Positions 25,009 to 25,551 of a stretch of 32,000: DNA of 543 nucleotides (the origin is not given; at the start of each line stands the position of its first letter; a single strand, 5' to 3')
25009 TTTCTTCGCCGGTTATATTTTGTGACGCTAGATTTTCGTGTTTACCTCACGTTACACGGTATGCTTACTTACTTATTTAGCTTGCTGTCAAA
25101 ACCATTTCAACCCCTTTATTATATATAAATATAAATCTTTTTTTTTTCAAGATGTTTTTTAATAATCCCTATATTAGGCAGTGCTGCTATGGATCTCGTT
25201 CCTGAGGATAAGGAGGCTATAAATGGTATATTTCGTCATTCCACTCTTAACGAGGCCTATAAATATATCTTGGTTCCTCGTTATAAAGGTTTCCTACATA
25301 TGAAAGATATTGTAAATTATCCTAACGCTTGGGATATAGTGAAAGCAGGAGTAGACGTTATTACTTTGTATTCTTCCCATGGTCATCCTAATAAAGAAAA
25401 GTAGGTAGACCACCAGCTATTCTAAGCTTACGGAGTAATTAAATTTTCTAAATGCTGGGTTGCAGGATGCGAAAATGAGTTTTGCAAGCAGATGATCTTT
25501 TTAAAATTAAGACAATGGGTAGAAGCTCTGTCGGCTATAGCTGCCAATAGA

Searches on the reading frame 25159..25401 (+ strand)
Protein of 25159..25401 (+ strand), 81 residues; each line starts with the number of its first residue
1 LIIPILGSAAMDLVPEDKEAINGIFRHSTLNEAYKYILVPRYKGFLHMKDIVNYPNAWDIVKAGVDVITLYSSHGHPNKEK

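Call 29: find_homologous_proteins(query=window:25189-25401:+, max_evalue=10)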
Query window:25189-25401:+ (71 aa): 1 proteins with E <= 10 among 1 candidates.
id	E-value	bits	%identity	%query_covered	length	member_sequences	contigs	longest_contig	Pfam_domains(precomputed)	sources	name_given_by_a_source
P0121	5.8e-42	158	100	100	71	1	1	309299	-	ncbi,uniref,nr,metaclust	ncbi:hypothetical protein [Candidatus Walczuchella monophlebidarum]|uniref:hypothetical protein n=1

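Call 40: search_protein_representatives(protein=window:25189-25401:+)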
Query: 71 residues. Proteins with E-value up to 0.001 (for the whole library): 4; up to 1e-10: 1; up to 1e-30: 1. The best 4 are listed.
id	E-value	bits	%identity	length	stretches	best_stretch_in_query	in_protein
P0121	1.9e-42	158.0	100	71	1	1-71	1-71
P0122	1.5e-06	44.2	34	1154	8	17-46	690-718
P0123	6.8e-06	42.1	53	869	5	43-65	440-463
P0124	1.2e-05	41.3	29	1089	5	39-66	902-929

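Call 41: search_protein_families(library=pfam, proteins=[P0122, P0123, P0124], max_evalue=0.01)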
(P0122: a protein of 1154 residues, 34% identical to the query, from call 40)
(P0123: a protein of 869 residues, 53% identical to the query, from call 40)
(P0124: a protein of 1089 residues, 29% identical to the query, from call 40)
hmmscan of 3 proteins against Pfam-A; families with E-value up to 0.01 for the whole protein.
P0122 (1154 aa): 5 families
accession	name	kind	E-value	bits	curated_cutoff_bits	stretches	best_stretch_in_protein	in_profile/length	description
PF02756.19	GYR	-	3.8e-99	324.1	20.6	19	42-59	1-18/18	GYR motif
PF02757.22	YLP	-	3.4e-44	143.3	25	0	728-736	1-9/9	YLP motif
PF05521.18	Phage_HCP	-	2e-09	38.4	25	0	759-826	2-71/106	Phage head completion protein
PF12585.13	DUF3759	-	8.7e-08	32.5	25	0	561-585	15-39/92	Protein of unknown function (DUF3759)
PF08703.15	PLC-beta_C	-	2e-06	28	27.6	0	699-763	18-82/272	PLC-beta C terminal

P0123 (869 aa): 0 families

P0124 (1089 aa): 6 families
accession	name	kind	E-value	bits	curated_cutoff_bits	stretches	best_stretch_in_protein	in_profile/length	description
PF01453.30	B_lectin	-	4e-39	133.8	32.4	4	514-568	18-75/105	D-mannose binding lectin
PF13351.11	DUF4099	-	7.6e-07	29.7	22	0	747-770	46-69/82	Protein of unknown function (DUF4099)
PF13570.13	Beta-prop_ACSF4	-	2e-05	24.6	133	0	384-479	150-243/329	Beta-alanine-activating enzyme, beta-propeller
PF13362.12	Toprim_3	-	0.00011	23.1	27.2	0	799-833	12-47/95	Toprim domain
PF19910.5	DUF6383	-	0.00011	22.7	23.7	0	669-707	13-51/74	Domain of unknown function (DUF6383)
PF07210.18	DUF1416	-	0.00097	19.4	23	0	859-882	39-62/97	Protein of unknown function (DUF1416)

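Call 74: search_solved_structures(query=window:25159-25401:+, max_evalue=10, show_alignments=2)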
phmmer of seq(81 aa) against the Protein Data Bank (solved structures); distinct sequences matched with E-value up to 10: 14.
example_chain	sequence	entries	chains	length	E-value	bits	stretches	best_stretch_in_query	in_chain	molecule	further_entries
4mz1_A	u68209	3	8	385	0.37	14.3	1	60-77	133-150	Inosine-5'-monophosphate dehydrogenase | Inosine monophosphate dehydrogenase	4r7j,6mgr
4mz8_A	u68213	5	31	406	0.4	14.2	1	60-77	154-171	Inosine-5'-monophosphate dehydrogenase | Inosine-5'-monophosphate dehydrogenase,Inosine-5'-monophosphate dehydrogenase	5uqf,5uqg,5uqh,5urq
3khj_A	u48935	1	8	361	0.41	14.2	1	55-77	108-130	Inosine-5-monophosphate dehydrogenase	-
4ixh_A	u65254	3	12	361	0.41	14.1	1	55-77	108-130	Inosine-5'-monophosphate dehydrogenase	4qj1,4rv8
1vrd_A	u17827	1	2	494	0.52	13.8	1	59-78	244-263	inosine-5'-monophosphate dehydrogenase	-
3ffs_A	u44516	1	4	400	0.62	13.6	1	57-77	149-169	Inosine-5-monophosphate dehydrogenase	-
9auy_A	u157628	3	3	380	0.77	13.3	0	57-77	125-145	Inosine-5'-monophosphate dehydrogenase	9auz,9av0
7tuv_A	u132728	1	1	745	0.87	13.1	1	30-67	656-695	Ribonuclease RRP44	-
4q32_A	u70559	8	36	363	0.93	13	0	26-77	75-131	Inosine-5'-monophosphate dehydrogenase | Inosine-5'-monophosphate dehydrogenase,Inosine-5'-monophosphate dehydrogenase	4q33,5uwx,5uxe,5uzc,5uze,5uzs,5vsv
1eep_A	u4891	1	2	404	1.1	12.8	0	51-78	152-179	INOSINE 5'-MONOPHOSPHATE DEHYDROGENASE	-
4fez_A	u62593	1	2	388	1.1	12.8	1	59-77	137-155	Inosine-5'-monophosphate dehydrogenase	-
9auv_A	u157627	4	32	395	1.2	12.7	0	60-77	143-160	Inosine-5'-monophosphate dehydrogenase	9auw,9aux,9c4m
9av1_A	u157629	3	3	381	1.5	12.4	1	57-77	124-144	Inosine-5'-monophosphate dehydrogenase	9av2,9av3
4fo4_A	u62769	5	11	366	1.5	12.3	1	59-77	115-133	Inosine 5'-monophosphate dehydrogenase | Inosine-5'-monophosphate dehydrogenase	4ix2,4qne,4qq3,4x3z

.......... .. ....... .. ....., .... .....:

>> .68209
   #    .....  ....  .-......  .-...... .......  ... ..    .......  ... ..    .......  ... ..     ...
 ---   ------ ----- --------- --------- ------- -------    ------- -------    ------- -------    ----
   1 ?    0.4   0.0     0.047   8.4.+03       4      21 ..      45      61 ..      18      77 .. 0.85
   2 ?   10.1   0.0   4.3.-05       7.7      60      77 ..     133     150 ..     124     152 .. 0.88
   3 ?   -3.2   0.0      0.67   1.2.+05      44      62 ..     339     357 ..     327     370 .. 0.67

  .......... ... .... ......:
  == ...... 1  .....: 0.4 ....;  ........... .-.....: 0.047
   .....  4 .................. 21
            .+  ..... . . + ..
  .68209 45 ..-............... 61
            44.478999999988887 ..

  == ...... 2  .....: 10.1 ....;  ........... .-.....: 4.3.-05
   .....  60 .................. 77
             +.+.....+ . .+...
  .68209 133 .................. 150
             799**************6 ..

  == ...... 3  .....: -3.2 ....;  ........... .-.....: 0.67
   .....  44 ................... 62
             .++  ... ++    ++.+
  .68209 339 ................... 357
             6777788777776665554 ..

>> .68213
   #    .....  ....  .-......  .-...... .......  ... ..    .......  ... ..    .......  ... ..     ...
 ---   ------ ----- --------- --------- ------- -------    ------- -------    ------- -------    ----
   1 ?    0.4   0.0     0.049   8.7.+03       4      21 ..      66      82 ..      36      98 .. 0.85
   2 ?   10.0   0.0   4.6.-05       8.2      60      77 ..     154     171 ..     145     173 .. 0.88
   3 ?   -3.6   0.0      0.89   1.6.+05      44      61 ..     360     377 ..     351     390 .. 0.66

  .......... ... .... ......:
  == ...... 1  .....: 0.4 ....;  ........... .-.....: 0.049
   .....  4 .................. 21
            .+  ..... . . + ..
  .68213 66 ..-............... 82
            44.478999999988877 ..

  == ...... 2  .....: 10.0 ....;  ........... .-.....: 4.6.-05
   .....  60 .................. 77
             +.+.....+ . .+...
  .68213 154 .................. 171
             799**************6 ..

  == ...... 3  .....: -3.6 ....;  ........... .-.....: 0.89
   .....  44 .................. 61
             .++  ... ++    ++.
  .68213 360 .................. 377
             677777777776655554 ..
